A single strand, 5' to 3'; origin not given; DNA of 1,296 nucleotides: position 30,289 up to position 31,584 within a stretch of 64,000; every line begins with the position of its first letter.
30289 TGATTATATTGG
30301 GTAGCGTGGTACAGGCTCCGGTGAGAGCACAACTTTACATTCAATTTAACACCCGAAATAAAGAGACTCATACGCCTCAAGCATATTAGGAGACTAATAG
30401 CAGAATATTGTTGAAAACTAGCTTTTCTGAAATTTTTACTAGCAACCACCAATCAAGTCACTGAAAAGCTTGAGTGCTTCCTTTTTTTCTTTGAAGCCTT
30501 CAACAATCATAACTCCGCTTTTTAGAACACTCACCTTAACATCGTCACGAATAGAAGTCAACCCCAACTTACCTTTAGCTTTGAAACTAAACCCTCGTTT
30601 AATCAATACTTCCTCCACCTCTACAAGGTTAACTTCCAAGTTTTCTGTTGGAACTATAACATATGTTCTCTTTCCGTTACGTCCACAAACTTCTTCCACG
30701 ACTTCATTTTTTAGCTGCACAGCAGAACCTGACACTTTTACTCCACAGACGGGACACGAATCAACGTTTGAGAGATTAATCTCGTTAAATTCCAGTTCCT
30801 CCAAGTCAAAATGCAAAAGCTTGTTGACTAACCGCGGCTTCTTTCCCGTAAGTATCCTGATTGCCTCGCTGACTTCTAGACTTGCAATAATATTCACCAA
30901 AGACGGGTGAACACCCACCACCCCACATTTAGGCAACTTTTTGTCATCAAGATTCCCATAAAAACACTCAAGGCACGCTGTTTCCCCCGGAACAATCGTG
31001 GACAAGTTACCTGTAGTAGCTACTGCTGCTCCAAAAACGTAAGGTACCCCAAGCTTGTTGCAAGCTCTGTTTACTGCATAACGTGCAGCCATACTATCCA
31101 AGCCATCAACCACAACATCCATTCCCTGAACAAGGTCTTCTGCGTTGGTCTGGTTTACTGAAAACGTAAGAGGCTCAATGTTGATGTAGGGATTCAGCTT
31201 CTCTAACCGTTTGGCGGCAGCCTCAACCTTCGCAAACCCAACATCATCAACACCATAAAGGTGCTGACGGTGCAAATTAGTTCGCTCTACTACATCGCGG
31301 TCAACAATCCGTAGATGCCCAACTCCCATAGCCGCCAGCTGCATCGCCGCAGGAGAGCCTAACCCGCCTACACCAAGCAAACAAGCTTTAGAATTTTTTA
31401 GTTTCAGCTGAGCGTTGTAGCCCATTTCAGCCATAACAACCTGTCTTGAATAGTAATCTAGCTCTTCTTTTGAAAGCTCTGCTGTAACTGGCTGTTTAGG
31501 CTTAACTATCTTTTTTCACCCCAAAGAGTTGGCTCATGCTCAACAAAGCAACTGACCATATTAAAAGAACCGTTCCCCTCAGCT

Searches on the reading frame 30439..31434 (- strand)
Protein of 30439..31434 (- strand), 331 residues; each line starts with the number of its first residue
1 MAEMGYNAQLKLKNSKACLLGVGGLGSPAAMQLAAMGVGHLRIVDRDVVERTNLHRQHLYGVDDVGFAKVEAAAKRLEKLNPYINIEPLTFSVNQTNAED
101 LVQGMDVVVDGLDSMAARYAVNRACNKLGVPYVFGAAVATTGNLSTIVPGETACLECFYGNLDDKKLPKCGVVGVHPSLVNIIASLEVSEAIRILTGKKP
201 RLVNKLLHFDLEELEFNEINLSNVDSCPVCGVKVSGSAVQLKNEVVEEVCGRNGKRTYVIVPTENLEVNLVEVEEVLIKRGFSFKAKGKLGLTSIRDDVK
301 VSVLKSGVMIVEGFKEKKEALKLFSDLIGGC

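Call 35: search_protein_families(library=pfam, proteins=[window:30439-31434:-], max_evalue=0.001)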
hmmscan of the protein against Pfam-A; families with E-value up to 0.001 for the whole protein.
window:30439-31434:- (331 aa): 1 family
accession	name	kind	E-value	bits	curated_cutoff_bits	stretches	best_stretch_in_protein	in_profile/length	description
PF00899.27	ThiF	-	1.3e-70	237.7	28.1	1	3-228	9-237/238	ThiF family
